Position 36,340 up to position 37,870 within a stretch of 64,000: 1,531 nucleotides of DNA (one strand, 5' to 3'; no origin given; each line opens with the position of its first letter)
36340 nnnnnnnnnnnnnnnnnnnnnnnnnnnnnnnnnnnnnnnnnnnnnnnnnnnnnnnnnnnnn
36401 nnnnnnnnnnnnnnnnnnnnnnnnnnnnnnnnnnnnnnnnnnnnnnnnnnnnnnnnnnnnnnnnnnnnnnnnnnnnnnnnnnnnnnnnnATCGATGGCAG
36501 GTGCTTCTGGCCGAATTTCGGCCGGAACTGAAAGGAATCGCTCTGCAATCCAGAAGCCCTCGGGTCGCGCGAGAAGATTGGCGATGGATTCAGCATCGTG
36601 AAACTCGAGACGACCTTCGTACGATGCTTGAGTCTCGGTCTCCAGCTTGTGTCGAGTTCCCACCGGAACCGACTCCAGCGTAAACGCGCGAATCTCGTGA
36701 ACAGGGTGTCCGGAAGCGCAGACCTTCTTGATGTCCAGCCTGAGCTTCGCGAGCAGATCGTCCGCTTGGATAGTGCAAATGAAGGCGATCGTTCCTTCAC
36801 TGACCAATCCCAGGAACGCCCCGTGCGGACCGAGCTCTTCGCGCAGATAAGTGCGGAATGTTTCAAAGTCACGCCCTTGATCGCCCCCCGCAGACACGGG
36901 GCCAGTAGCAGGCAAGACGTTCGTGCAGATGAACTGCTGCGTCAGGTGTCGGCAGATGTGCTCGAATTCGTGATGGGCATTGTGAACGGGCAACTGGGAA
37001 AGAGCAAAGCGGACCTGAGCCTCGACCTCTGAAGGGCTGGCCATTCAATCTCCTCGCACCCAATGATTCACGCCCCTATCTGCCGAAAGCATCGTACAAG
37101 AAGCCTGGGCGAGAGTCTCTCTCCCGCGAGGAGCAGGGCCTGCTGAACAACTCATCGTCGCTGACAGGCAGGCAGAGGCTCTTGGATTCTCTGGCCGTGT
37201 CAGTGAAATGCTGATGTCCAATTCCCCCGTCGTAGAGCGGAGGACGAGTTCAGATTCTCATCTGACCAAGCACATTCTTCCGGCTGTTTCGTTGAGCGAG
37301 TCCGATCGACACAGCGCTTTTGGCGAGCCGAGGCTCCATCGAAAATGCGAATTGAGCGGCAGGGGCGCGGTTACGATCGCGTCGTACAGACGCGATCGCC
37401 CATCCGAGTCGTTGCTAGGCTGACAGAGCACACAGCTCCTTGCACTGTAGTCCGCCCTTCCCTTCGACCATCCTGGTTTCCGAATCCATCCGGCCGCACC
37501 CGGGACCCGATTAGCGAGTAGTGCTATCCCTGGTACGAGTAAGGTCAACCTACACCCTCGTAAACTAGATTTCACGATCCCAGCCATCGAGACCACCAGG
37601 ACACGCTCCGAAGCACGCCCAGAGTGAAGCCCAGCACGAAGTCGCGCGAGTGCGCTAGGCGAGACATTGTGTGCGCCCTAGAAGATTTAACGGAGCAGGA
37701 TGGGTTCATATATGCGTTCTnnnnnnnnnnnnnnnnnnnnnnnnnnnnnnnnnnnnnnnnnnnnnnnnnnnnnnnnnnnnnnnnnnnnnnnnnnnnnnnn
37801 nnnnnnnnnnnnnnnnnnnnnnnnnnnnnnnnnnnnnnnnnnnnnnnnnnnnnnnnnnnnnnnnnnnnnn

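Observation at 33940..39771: Divergent gene pair: a 1034-aa helical protein and a 715-aa NERD/PD-(D/E)xK-like nuclease with a SEC-C tail. This is the best candidate for an undescribed defence system.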

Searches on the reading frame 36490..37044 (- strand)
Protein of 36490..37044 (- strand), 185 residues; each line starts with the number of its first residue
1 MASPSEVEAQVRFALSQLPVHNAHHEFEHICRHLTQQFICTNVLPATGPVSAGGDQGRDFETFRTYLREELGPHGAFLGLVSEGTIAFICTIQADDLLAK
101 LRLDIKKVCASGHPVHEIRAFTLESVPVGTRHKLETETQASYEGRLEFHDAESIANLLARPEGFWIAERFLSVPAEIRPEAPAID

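Call 77: search_solved_structures(query=A8, max_evalue=10, show_alignments=3)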
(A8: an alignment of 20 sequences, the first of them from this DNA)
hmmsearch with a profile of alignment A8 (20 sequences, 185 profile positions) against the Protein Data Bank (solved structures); distinct sequences matched with E-value up to 10: 2.
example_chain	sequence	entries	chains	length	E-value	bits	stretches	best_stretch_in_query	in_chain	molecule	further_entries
7sq3_A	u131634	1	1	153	0.038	16.8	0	3-24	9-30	Designed trefoil knot protein, variant 1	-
2flh_A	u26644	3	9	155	0.85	12.4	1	98-161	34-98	cytokinin-specific binding protein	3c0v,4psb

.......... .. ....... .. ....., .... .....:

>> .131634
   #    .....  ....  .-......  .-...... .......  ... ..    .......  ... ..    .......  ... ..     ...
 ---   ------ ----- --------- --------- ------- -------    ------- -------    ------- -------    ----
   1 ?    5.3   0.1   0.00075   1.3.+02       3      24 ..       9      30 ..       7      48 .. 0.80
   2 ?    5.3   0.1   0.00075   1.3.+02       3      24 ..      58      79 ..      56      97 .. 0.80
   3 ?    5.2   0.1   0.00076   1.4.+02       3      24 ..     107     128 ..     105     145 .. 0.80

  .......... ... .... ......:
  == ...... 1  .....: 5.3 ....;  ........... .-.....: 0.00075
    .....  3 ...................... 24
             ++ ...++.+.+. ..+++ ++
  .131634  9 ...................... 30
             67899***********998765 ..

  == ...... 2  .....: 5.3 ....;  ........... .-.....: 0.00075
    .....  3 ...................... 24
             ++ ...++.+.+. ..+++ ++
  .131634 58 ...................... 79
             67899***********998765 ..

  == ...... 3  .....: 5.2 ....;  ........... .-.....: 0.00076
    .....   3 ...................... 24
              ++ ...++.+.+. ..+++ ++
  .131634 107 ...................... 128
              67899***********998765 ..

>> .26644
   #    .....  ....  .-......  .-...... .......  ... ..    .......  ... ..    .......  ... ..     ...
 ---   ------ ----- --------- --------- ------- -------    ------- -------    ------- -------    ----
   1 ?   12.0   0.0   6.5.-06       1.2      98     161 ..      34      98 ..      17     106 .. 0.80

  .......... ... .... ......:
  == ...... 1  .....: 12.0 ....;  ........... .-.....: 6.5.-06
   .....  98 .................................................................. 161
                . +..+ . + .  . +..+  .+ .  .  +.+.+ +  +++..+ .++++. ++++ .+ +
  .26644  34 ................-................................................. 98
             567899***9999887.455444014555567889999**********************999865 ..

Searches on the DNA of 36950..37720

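Call 94: search_rna_families(source=window, start=36950, end=37720, threshold=evalue, max_evalue=1)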
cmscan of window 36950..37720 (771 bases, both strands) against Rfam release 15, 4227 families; matches with E-value up to 1: 0.
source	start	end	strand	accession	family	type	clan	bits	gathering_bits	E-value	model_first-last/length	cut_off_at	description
